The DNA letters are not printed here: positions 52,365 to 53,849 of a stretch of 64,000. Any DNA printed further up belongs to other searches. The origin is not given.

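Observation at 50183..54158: Duplicated XRE-HTH plus TPR-like regulator modules flanking a small secreted tandem-repeat peptide gene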

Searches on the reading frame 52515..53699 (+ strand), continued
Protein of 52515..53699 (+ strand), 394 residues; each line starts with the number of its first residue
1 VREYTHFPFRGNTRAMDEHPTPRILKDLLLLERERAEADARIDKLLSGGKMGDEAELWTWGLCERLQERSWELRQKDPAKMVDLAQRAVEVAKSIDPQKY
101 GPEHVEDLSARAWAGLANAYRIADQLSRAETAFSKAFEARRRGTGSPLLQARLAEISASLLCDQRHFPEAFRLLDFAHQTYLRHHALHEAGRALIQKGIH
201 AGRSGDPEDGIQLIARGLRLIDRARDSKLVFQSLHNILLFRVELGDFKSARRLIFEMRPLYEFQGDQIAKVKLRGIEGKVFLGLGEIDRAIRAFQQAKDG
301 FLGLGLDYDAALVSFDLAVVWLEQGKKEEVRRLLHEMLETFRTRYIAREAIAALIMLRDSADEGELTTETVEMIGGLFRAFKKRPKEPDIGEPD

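Call 41: search_solved_structures(query=A3, max_evalue=10, show_alignments=2)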
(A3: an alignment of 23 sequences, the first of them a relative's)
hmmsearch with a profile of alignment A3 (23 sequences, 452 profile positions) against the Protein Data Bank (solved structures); distinct sequences matched with E-value up to 10: 42.
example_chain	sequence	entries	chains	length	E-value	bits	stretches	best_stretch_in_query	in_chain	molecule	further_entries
9k7u_A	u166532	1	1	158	4.5e-05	25.7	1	183-282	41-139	Heter-Zn2-HEHE-22A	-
5oj8_A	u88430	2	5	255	5e-05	25.6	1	191-320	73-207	Kinesin light chain 1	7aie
7ai4_A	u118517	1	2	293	5.9e-05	25.3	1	191-320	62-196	Isoform C of Kinesin light chain 1,Isoform C of Kinesin light chain 1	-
3nf1_A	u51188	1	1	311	0.00021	23.5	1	191-320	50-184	Kinesin light chain 1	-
9qhb_A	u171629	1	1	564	0.00023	23.4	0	167-199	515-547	Engineered tetratricopeptide repeat protein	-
6fuz_A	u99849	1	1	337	0.00059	22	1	191-309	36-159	Kinesin light chain 1,Kinesin light chain 1,C-Jun-amino-terminal kinase-interacting protei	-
6fv0_A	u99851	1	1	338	0.0006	22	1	191-309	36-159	Kinesin light chain 1,Torsin-1A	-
9qhc_A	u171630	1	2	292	0.00063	21.9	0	167-197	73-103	Engineered tetratricopeptide repeat protein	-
6swu_A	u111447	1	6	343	0.00064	21.9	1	191-309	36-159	Kinesin light chain 1,Kinesin light chain 1,TPR domain of kinesin light chain 1 in complex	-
8bu0_A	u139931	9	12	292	0.0011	21.2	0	185-195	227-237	Consensus tetratricopeptide repeat protein | Crystal structure of an 8-repeat consensus TPR superhelix with Zinc. | Monomer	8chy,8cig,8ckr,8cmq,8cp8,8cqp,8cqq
9y6s_6s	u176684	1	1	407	0.0013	20.9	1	241-407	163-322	Anaphase-promoting complex subunit 5 domain-containing protein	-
6f9i_A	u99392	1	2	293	0.0014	20.8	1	191-279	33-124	Kinesin light chain 2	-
3edt_B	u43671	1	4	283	0.0014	20.8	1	193-280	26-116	Kinesin light chain 2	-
6ejn_A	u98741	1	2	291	0.0014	20.8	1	191-279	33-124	Kinesin light chain 2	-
3ceq_A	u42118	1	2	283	0.0014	20.8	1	193-279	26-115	Kinesin light chain 2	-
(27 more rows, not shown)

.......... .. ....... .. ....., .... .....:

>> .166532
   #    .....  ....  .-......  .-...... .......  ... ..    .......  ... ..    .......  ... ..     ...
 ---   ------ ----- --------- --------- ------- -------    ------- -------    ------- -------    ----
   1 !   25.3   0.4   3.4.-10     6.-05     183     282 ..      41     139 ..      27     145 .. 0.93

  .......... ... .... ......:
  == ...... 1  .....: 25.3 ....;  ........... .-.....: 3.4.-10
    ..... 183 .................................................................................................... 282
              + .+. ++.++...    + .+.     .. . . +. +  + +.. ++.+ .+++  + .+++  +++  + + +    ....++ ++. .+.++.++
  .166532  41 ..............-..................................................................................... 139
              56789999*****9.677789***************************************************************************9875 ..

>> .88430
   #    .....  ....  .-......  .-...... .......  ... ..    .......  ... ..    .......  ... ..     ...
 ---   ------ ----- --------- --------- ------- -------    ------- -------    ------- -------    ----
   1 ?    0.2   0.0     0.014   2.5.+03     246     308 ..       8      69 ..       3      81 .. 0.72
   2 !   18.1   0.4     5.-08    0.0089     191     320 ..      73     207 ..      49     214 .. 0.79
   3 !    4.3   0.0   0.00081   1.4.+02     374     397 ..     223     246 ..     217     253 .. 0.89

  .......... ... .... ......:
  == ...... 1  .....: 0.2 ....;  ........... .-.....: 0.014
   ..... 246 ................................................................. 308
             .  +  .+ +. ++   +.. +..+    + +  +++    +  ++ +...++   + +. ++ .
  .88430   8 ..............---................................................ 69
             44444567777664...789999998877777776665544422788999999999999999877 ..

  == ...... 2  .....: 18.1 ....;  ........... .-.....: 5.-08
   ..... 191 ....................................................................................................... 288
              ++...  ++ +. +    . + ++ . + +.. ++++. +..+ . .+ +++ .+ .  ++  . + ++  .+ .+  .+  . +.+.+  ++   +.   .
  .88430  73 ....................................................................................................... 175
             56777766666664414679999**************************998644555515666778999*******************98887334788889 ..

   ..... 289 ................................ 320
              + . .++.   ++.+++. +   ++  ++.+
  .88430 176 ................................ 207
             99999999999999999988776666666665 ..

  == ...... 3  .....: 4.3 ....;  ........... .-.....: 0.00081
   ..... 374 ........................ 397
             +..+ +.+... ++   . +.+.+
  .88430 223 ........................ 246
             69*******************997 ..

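Call 49: predict_structure(alignment_id=A3)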
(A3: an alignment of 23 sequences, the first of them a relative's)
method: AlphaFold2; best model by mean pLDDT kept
length: 443 residues; sequences in the alignment: 23
mean_pLDDT: 87.9   pTM: 0.73
mean pLDDT of the five models: 87.9, 87.5, 87.0, 86.5, 86.2
residues with pLDDT >= 90: 277; 70-90: 129; 50-70: 22; < 50: 15
segments of 3 or more residues with pLDDT < 50: 49-57, 439-443
pLDDT, mean of each block of 10 residues (from residue 1): 71 77 81 74 56 45 80 82 84 84 67 92 88 94 92 93 97 94 98 95 97 93 98 96 97 93 98 91 95 97 95 87 95 97 97 93 97 95 95 87 94 95 94 67 31
secondary structure, 60 per line:
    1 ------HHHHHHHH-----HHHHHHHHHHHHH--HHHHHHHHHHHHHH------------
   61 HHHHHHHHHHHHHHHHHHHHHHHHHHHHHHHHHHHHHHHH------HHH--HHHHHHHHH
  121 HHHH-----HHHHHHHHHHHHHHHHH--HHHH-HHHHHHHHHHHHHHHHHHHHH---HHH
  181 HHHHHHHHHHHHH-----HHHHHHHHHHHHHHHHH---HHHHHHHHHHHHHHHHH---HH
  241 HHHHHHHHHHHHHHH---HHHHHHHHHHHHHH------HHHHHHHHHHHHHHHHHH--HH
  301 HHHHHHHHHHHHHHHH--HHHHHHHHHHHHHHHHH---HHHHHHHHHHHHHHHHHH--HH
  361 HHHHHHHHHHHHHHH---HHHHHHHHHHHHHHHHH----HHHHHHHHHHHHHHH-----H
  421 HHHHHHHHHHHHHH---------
elements in order: H7-14 H20-32 H35-48 H61-100 H112-124 H130-146 H149-152 H154-174 H178-193 H199-215 H219-235 H239-255 H259-272 H279-296 H299-316 H319-335 H339-356 H359-375 H379-395 H400-414 H420-434

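Call 53: fold_search(model_id=the predicted structure, library=pdb)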
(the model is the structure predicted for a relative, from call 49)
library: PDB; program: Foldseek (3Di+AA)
matches with E <= 10: 1462; with E <= 0.001: 119
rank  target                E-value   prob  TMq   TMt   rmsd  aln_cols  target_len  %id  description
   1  8chy                  8.2e-07  1.00  0.42  0.63   8.2       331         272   18  Crystal structure of an 8-repeat consensus TPR superhelix with Zinc. (released 2024-02-21)
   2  9qhc_B                1.1e-06  1.00  0.46  0.70  11.9       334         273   18  Crystal structure of 8-repeat CTPR protein with eliminated coordination sites (released 2025-10-22)
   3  3sf4_B                1.6e-06  1.00  0.55  0.68   6.2       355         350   14  Crystal structure of the complex between the conserved cell polarity proteins Inscuteable and LGN (released 2011-11-23)
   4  9qhc_A                2.3e-06  1.00  0.46  0.67  15.6       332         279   19  Crystal structure of 8-repeat CTPR protein with eliminated coordination sites (released 2025-10-22)
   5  3sf4_A                3.4e-06  1.00  0.52  0.63   6.5       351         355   13  Crystal structure of the complex between the conserved cell polarity proteins Inscuteable and LGN (released 2011-11-23)
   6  9qhb                  4.4e-06  1.00  0.45  0.68   7.3       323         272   18  Crystal structure of 16-repeat CTPR protein with eliminated coordination sites (released 2025-10-22)
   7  6hc2_E                5.8e-06  1.00  0.58  0.69   4.6       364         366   12  Crystal structure of NuMA/LGN hetero-hexamers (released 2019-05-29)
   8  5a7d_H                5.8e-06  1.00  0.50  0.61   7.1       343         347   16  Tetrameric assembly of LGN with Inscuteable (released 2016-08-03)
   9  6hc2_C                7.4e-06  1.00  0.58  0.68   4.2       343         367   12  Crystal structure of NuMA/LGN hetero-hexamers (released 2019-05-29)
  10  3sf4_C                7.4e-06  1.00  0.52  0.64   6.9       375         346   12  Crystal structure of the complex between the conserved cell polarity proteins Inscuteable and LGN (released 2011-11-23)
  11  4a1s_A                8.4e-06  1.00  0.52  0.65   7.0       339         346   16  Crystallographic structure of the Pins:Insc complex (released 2012-03-28)
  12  4wne_A                9.1e-06  1.00  0.57  0.76   5.7       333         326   15  Crystal structure of the TPR domain of LGN in complex with Frmpd4/Preso1 at 2.0 Angstrom resolution (released 2015-09-16)
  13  6hc2_S                1.0e-05  1.00  0.59  0.71  11.8       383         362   13  Crystal structure of NuMA/LGN hetero-hexamers (released 2019-05-29)
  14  5a7d_C                1.1e-05  1.00  0.56  0.68   5.0       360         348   14  Tetrameric assembly of LGN with Inscuteable (released 2016-08-03)
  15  6eou                  1.1e-05  1.00  0.39  0.48  11.3       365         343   16  O-GlcNAc transferase TPR domain with the intellectual disability associated mutation L254F (released 2018-05-09)
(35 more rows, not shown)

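Call 65: search_protein_families(library=pfam, max_evalue=1, proteins=[L066:4720-5349:+, L066:2417-3199:-, L066:7499-8380:+, L066:5612-5917:+, L011:4441-5316:+])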
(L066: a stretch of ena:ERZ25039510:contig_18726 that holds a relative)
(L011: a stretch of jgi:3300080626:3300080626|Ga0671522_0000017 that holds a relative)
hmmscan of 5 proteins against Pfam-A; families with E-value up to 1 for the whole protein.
L066:4720-5349:+ (209 aa): 1 family
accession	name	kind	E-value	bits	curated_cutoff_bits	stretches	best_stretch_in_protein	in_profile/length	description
PF01433.26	Peptidase_M1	-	0.075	13.1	27.7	1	34-70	155-191/218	Peptidase family M1 domain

L066:2417-3199:- (260 aa): 0 families

L066:7499-8380:+ (293 aa): 2 families
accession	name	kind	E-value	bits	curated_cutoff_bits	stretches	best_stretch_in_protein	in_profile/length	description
PF05239.21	PRC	-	7.1e-09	36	21.2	1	42-80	6-44/78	PRC-barrel domain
PF09939.14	DUF2171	-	0.15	12.8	25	1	48-65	5-22/64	Uncharacterized protein conserved in bacteria (DUF2171)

L066:5612-5917:+ (101 aa): 1 family
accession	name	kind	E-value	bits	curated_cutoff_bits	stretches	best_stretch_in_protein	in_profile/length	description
PF02983.19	Pro_Al_protease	-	0.11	13.1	23.4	1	73-92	22-41/59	Alpha-lytic protease prodomain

L011:4441-5316:+ (291 aa): 6 families
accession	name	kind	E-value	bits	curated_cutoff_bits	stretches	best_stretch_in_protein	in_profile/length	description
PF01551.29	Peptidase_M23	-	7.2e-36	122.7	28.7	1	185-279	2-96/96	Peptidase family M23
PF04977.20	DivIC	-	0.025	14.8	28.9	1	58-95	25-62/80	Septum formation initiator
PF18595.6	Nuf2_DHR10-like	-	0.052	14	28.4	1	58-97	58-97/117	Nuf2, DHR10-like domain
PF12329.13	TMF_DNA_bd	-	0.16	12.4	35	1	61-94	30-63/74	TATA element modulatory factor 1 DNA binding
PF06005.17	ZapB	-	0.17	12.8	31.5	1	59-93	20-61/71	Cell division protein ZapB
PF08651.15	DASH_Duo1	-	0.24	11.7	25.4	1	62-89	2-29/74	DASH complex subunit Duo1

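Call 67: search_protein_families(library=ncbifam, alignment_id=A3, max_evalue=0.01)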
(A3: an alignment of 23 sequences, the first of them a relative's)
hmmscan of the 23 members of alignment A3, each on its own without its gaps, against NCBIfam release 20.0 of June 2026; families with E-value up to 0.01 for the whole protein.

A. member 1, P0014 (443 aa): 2 families
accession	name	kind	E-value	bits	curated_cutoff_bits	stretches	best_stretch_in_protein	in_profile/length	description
NF053720.1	NsdA_fam_reg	subfamily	4.8e-09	36.2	75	1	327-394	333-399/432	NsdA family TPR-like regulatory protein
TIGR03504.1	FimV_Cterm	subfamily_domain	0.0005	20.1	30.65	1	367-391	3-27/44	FimV/HubP family polar landmark protein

B. families by the number of members that match (of 23 scanned): 5 families
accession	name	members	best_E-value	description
NF053720.1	NsdA_fam_reg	10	3.6e-10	NsdA family TPR-like regulatory protein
TIGR03504.1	FimV_Cterm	2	0.0005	FimV/HubP family polar landmark protein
NF052375.1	antisigma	2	0.0019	anti-sigma factor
NF041717.1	HaaA_phane_TPR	1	0.0011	cyclophane-containing RiPP biosynthesis TPR protein HaaT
NF053520.1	HK_Porph_FimS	1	0.0043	sensor histidine kinase FimS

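Call 109: search_protein_families(library=padloc, max_evalue=0.01, proteins=[window:52560-53699:+])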
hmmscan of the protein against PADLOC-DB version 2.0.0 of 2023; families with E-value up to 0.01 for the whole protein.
window:52560-53699:+ (379 aa): 0 families

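Call 110: search_protein_families(library=phrogs, max_evalue=0.001, proteins=[window:52560-53699:+])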
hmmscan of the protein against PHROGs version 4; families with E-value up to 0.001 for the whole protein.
window:52560-53699:+ (379 aa): 0 families

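Call 112: find_encoding_contigs(protein=P0100, flank=4000, max_places=1)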
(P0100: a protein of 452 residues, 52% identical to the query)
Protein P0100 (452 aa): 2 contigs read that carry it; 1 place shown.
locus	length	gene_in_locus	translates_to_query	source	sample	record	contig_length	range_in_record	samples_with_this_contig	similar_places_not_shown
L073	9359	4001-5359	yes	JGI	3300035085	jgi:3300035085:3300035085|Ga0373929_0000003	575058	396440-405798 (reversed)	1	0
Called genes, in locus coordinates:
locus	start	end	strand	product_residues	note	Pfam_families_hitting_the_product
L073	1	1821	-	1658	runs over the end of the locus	PF25023:TEN_YD-shell (faint), PF05593:RHS_repeat (weak)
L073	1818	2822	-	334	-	PF13884:Peptidase_S74 (weak)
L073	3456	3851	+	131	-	-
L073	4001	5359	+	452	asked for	-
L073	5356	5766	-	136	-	-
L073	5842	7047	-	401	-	PF01266:DAO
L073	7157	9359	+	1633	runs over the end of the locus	PF21075:GDH_ACT1, PF21073:GDH_HM1, PF21076:GDH_ACT2, PF21079:GDH_HM2, PF21077:GDH_ACT3, PF21078:GDH_HM3, PF05088:Bac_GDH_CD, PF21074:GDH_C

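Call 113: find_encoding_contigs(protein=P0067, flank=4000, max_places=1)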
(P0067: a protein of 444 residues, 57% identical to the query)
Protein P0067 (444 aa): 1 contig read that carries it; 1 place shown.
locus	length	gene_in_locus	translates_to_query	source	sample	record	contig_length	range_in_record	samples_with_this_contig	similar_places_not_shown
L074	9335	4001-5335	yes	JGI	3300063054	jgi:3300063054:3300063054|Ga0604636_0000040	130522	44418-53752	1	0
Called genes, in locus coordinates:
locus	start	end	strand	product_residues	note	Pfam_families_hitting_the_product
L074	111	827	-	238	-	PF04298:Zn_peptidase_2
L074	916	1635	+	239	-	PF00106:adh_short, PF23441:SDR (weak), PF08659:KR, PF13561:adh_short_C2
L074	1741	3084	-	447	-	PF13176:TPR_7 (faint), PF07719:TPR_2 (faint), PF13424:TPR_12 (faint), PF13174:TPR_6 (faint)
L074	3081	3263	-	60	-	-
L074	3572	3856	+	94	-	-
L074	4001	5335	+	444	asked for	PF13424:TPR_12 (faint)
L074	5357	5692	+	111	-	-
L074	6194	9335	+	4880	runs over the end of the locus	PF00501:AMP-binding, PF23024:AMP-dom_DIP2-like, PF00550:PP-binding, PF00668:Condensation, PF00501:AMP-binding, PF00550:PP-binding, PF13193:AMP-binding_C, PF00668:Condensation, +11 more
